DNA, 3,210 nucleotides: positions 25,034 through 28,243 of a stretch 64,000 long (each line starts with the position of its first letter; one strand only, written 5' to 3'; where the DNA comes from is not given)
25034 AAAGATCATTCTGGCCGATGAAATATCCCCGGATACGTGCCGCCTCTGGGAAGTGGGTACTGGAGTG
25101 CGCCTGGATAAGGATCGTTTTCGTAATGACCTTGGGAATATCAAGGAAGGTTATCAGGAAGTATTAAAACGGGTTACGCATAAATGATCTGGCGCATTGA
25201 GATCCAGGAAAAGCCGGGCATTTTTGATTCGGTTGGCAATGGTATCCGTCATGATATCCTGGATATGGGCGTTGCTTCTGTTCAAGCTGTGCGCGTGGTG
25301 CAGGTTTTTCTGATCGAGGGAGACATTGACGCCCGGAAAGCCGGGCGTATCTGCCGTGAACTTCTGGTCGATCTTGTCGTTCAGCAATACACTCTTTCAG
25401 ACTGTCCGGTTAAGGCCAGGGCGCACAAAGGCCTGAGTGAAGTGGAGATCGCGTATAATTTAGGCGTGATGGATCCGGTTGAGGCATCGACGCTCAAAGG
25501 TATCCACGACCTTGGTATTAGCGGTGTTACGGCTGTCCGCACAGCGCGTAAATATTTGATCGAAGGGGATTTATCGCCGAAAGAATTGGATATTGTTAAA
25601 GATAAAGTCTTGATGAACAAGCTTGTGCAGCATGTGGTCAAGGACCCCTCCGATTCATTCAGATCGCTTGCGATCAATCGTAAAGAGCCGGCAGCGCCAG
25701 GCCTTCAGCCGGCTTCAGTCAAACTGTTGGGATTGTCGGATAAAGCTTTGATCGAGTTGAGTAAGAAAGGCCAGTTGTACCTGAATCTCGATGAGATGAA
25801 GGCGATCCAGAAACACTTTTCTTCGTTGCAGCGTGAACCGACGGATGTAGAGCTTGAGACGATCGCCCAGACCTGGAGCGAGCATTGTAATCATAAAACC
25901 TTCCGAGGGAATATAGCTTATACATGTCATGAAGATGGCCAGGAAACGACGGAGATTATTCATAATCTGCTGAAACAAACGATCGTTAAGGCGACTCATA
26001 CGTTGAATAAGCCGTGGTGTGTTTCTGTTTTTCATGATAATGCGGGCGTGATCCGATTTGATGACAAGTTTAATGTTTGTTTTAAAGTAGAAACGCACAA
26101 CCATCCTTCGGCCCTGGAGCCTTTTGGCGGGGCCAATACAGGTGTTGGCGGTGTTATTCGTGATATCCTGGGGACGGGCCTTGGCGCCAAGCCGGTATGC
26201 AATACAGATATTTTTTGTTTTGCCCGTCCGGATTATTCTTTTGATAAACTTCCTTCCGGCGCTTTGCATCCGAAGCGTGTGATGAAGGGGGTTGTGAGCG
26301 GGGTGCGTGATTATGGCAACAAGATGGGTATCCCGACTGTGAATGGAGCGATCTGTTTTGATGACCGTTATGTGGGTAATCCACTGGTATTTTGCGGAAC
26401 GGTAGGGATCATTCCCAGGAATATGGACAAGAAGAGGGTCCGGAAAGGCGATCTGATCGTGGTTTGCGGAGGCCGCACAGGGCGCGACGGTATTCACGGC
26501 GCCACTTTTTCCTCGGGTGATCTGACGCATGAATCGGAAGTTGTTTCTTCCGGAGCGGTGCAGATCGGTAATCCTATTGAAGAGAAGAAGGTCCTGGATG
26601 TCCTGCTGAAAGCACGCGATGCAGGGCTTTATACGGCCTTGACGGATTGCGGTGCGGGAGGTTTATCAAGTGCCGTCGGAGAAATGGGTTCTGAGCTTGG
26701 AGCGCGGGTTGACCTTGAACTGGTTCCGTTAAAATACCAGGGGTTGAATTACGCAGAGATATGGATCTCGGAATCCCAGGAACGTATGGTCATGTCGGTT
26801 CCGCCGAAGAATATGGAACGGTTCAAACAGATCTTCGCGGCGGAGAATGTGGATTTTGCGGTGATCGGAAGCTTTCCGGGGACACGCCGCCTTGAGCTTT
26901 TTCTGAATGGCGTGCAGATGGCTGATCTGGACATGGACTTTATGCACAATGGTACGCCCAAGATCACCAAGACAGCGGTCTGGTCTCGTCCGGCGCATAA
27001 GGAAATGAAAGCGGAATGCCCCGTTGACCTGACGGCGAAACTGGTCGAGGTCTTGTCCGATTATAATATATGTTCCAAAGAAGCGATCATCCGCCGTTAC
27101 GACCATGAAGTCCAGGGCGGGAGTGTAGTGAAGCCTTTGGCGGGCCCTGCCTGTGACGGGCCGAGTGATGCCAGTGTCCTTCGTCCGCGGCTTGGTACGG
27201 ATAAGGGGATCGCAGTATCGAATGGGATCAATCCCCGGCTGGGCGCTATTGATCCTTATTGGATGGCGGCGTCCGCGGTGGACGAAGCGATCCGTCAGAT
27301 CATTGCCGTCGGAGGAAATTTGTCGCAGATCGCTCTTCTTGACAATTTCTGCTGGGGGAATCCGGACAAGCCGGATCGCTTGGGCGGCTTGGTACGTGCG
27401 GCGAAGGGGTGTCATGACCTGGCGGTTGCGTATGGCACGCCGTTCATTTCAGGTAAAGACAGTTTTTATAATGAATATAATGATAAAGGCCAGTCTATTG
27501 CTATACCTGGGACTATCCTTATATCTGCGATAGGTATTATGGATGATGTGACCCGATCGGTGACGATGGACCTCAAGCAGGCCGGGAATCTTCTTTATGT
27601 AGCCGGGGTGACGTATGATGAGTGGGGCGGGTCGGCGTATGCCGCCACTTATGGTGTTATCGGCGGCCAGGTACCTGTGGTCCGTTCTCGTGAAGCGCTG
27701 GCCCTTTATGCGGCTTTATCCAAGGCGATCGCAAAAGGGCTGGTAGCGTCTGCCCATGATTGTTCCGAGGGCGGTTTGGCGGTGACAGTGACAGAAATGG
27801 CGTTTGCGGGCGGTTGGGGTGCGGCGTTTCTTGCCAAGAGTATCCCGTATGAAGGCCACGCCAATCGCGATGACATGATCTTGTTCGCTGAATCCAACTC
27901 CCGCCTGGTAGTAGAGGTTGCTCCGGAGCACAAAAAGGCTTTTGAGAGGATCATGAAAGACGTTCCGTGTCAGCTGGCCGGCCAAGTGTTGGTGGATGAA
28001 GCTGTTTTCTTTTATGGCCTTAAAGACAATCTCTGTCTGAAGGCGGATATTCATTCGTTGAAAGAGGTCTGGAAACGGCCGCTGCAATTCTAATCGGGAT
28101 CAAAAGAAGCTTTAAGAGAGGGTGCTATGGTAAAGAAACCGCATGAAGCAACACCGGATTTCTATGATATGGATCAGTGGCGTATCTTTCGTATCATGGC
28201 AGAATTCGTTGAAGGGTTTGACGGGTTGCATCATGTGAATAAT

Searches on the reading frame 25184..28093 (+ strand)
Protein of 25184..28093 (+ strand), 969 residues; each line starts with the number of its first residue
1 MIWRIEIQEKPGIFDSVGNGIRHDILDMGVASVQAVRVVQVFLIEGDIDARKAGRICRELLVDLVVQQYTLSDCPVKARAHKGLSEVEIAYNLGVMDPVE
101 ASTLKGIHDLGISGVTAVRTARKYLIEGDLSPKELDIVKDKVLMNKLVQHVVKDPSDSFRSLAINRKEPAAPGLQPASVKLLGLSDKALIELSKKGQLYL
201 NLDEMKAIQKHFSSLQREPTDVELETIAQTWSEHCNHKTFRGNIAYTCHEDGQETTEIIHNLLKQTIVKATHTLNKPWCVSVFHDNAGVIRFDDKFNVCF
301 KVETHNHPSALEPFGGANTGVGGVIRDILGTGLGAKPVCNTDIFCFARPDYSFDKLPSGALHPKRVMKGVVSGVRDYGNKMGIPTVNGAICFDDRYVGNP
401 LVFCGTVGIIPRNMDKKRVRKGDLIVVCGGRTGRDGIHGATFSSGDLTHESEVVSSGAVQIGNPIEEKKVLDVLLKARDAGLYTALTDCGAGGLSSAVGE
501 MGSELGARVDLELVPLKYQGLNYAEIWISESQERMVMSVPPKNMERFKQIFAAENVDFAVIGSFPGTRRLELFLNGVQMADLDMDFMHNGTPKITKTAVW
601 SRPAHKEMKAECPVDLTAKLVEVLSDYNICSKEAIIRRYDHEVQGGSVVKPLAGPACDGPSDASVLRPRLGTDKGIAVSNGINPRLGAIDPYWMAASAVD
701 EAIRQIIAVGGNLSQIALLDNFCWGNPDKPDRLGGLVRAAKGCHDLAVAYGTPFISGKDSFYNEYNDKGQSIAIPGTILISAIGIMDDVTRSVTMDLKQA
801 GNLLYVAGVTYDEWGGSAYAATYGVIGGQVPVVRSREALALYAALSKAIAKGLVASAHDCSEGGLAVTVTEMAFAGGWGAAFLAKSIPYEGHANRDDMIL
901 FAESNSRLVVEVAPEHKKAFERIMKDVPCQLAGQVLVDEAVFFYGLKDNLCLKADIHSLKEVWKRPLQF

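Call 70: search_protein_families(library=pfam, proteins=[window:25184-28093:+], max_evalue=0.001)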
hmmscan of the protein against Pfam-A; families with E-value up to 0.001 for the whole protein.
window:25184-28093:+ (969 aa): 5 families
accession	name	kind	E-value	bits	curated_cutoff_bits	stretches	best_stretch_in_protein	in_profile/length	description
PF02769.27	AIRS_C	-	4.2e-49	167.1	23.1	2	420-573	1-154/156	AIR synthase related protein, C-terminal domain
PF00586.29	AIRS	-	2e-32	112.3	24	2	285-410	2-112/112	AIR synthase related protein, N-terminal domain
PF18072.6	FGAR-AT_linker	-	2.7e-19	69.8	26.6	1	191-238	3-50/50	Formylglycinamide ribonucleotide amidotransferase linker domain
PF02700.19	PurS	-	6.1e-13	49.2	22.2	1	4-71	3-75/77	Phosphoribosylformylglycinamidine (FGAM) synthase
PF22689.1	FGAR-AT_PurM_N-like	-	0.00026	21.2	27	1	631-783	1-158/160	FGAR-AT PurM_N-like domain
